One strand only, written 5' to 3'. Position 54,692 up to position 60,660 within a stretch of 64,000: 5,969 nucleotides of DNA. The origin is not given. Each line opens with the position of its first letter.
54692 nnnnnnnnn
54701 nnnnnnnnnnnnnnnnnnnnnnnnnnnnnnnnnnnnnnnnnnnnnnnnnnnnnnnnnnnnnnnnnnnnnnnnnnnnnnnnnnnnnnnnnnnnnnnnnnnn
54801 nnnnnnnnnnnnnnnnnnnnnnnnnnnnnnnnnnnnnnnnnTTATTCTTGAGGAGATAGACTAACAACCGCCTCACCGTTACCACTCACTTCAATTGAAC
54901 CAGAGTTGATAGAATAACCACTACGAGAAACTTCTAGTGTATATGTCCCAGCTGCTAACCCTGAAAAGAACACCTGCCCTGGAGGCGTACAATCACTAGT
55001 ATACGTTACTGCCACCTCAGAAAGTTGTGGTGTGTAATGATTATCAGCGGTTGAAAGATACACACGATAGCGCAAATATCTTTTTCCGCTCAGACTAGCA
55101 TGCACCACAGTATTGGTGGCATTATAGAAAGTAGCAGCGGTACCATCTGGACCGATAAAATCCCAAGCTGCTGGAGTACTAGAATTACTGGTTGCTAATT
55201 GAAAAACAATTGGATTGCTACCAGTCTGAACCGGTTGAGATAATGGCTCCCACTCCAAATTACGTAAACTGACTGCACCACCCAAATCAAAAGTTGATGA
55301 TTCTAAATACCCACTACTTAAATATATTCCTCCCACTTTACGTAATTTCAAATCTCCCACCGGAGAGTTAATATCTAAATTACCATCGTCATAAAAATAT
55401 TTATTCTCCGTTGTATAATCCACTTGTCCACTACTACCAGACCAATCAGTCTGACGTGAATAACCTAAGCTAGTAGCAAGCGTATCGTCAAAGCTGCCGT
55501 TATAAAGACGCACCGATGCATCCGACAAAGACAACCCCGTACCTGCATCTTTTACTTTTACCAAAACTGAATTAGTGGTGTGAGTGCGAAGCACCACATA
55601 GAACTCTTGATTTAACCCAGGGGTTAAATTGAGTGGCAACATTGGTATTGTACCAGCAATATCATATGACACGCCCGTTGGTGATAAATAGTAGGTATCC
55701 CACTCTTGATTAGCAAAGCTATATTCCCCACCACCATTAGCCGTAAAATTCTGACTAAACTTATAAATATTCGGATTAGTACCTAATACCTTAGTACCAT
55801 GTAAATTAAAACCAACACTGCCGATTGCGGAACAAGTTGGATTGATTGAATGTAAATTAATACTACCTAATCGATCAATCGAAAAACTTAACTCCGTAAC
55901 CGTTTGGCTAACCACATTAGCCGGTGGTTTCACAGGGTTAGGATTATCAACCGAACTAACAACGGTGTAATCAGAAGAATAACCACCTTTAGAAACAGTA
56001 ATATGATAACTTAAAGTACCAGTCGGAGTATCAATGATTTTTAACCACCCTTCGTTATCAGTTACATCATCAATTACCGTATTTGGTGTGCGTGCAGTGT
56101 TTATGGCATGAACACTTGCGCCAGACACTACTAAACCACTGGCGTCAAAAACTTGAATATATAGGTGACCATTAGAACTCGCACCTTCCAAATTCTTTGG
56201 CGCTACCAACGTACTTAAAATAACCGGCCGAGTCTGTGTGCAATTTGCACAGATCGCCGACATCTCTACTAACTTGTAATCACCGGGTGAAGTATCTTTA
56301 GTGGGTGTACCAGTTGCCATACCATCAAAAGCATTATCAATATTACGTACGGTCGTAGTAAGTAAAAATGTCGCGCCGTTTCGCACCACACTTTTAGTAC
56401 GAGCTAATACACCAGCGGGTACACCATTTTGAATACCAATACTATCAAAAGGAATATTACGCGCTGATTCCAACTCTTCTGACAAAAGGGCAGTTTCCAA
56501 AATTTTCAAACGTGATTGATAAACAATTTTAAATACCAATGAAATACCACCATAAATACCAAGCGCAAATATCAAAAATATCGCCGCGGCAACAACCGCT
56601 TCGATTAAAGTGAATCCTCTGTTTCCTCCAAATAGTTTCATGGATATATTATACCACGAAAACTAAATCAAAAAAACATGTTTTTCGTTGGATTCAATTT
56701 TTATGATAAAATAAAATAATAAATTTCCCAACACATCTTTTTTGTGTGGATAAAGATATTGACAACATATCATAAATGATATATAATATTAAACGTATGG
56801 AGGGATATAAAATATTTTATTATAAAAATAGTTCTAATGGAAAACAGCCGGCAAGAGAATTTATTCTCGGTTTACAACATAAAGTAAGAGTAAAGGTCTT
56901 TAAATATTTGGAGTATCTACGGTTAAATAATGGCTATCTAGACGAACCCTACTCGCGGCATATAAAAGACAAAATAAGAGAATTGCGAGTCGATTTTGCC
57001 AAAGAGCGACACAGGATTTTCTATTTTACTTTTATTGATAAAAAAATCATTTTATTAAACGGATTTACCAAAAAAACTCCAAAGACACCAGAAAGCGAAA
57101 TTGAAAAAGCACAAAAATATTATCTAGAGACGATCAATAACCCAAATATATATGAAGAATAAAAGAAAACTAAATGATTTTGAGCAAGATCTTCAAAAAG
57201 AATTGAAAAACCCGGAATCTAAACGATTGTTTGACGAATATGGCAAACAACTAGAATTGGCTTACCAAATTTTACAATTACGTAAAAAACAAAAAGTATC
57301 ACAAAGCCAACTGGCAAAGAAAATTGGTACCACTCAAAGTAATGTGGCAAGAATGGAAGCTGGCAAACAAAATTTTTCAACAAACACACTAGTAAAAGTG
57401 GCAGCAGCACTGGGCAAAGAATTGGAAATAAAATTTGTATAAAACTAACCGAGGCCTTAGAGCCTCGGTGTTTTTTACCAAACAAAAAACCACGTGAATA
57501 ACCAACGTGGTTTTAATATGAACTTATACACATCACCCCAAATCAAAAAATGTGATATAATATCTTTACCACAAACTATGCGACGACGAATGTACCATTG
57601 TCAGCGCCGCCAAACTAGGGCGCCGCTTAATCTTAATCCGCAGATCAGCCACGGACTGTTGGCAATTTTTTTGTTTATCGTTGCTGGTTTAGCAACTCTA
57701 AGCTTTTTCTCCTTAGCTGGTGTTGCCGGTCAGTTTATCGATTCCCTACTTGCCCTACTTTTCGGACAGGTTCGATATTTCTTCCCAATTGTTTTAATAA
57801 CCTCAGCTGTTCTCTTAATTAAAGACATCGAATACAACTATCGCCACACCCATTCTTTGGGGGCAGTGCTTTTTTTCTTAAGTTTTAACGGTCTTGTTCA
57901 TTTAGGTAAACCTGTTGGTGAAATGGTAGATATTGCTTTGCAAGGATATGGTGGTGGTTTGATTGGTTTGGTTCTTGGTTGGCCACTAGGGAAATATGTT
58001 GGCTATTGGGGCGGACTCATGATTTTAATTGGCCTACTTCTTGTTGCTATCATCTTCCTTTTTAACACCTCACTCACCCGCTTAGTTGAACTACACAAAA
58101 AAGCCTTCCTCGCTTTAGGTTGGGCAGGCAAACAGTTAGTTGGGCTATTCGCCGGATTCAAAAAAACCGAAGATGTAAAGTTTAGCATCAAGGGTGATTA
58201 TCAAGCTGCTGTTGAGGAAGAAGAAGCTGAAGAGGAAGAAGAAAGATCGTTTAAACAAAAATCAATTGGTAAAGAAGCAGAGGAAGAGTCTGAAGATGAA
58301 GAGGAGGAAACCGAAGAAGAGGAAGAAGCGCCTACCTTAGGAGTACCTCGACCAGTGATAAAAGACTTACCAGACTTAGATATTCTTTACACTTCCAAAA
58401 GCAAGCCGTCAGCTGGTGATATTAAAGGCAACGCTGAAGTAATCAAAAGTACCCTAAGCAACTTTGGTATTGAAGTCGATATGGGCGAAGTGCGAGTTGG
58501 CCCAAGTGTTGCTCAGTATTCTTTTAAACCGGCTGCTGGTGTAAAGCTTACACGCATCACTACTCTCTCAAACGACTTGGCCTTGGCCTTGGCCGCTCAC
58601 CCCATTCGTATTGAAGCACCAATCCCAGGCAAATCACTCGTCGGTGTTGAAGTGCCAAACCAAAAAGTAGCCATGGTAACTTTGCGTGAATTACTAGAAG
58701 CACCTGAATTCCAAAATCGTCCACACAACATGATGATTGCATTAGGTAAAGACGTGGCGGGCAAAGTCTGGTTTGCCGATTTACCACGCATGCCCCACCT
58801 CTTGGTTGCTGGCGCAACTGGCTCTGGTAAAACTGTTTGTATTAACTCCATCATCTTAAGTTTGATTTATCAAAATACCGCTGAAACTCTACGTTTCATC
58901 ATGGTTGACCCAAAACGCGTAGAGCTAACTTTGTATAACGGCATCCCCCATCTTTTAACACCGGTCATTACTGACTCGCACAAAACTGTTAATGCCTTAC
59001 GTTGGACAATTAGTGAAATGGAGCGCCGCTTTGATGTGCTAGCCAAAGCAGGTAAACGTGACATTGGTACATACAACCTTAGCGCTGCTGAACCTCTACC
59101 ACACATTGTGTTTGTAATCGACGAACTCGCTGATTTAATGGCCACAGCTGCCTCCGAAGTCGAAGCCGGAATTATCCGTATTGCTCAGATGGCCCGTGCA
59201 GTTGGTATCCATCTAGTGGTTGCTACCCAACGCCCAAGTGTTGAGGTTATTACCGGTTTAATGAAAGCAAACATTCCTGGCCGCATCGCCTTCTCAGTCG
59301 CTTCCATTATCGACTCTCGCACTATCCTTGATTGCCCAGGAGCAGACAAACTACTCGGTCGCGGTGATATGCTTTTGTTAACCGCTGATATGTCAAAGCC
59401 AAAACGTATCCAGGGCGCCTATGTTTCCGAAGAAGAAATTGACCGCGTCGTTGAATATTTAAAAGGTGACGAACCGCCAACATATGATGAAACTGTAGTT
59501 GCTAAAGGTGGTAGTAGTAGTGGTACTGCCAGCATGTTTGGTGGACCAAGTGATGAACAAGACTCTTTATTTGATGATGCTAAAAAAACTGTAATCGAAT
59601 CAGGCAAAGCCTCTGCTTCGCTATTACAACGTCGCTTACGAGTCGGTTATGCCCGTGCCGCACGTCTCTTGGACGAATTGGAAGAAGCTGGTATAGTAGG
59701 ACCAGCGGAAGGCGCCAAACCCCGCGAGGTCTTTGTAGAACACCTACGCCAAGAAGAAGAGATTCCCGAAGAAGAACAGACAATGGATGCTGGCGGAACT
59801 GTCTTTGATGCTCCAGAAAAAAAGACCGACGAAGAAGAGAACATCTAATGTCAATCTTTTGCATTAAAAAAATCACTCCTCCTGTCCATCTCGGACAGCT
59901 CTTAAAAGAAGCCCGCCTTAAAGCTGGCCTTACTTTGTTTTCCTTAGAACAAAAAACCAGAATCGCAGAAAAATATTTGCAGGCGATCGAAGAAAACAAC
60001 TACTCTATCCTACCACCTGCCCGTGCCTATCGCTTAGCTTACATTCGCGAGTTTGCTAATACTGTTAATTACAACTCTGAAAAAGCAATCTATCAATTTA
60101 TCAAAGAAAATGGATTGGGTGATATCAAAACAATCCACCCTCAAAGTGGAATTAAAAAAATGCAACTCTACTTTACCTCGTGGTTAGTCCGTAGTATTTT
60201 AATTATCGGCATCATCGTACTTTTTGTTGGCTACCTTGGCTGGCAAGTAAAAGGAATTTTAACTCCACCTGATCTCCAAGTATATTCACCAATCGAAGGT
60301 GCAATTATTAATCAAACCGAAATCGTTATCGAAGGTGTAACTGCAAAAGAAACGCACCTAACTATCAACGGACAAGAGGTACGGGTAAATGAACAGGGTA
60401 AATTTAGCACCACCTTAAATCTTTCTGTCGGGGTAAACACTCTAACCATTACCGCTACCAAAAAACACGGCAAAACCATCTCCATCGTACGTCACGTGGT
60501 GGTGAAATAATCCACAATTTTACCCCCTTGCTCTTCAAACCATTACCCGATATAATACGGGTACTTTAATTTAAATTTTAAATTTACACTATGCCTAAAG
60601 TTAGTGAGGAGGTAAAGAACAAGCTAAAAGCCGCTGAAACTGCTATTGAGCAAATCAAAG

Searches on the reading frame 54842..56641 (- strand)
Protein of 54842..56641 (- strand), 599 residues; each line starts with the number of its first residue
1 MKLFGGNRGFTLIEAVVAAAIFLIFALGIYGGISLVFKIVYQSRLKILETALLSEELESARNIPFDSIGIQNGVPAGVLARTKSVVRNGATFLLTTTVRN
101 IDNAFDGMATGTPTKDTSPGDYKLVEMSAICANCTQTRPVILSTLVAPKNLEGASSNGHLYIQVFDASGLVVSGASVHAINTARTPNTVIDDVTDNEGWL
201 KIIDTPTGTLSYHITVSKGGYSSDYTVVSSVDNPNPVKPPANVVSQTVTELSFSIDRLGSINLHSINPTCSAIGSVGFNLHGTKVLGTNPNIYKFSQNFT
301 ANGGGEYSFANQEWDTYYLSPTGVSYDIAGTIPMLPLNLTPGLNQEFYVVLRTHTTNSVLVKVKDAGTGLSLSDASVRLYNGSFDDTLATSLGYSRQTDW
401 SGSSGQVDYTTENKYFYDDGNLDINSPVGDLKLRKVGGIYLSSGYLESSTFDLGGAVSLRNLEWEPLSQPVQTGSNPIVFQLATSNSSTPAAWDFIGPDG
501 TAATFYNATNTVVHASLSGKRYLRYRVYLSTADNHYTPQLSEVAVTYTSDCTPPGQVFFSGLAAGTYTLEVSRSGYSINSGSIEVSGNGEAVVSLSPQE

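Call 9: search_protein_families(library=pfam, proteins=[window:54842-56641:-], max_evalue=0.001)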
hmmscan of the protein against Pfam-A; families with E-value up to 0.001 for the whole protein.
window:54842-56641:- (599 aa): 4 families
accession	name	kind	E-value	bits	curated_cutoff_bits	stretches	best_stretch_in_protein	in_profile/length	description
PF13620.12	CarboxypepD_reg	-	8.4e-11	42.5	32.3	1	163-227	5-67/82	Carboxypeptidase regulatory-like domain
PF07963.17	N_methyl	-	1.4e-06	28.1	21.2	1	7-30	4-27/27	Prokaryotic N-terminal methylation motif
PF13715.12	CarbopepD_reg_2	-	3.6e-05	24.1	32.2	0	170-230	12-64/88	CarboxypepD_reg-like domain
PF17802.7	SpaA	-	0.00018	22.1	23.1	0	544-589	33-80/91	Prealbumin-like fold domain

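Call 107: search_protein_families(library=ncbifam, proteins=[window:54842-56641:-], max_evalue=0.00001)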
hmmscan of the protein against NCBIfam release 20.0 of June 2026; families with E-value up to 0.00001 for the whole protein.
window:54842-56641:- (599 aa): 0 families

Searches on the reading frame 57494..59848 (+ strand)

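Call 9: search_protein_families(library=pfam, proteins=[window:57494-59848:+], max_evalue=0.001)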
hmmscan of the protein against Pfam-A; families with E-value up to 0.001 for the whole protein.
window:57494-59848:+ (784 aa): 4 families
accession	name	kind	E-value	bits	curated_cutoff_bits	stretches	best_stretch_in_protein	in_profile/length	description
PF01580.24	FtsK_SpoIIIE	-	1e-56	192.3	24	1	397-583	2-221/221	FtsK/SpoIIIE family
PF17854.6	FtsK_alpha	-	5.7e-29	100.7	22.9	1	292-389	1-101/101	FtsK alpha domain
PF09397.16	FtsK_gamma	-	5.8e-28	96.8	30.6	1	688-748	2-62/63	Ftsk gamma domain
PF13491.11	FtsK_4TM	-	3.4e-10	40.3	23.1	1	74-199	46-168/171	4TM region of DNA translocase FtsK/SpoIIIE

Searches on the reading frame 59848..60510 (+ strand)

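Call 9: search_protein_families(library=pfam, proteins=[window:59848-60510:+], max_evalue=0.001)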
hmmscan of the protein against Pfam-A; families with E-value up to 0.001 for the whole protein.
window:59848-60510:+ (220 aa): 3 families
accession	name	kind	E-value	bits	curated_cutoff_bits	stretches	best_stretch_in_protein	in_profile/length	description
PF09136.16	Glucodextran_B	-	4e-15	55.9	27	1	141-219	1-81/83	Glucodextranase, domain B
PF13413.12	HTH_25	-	1.8e-13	50.5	24.6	1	18-77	1-59/62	Helix-turn-helix domain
PF12844.13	HTH_19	-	8e-07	29.3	30.2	1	16-64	1-48/64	Helix-turn-helix domain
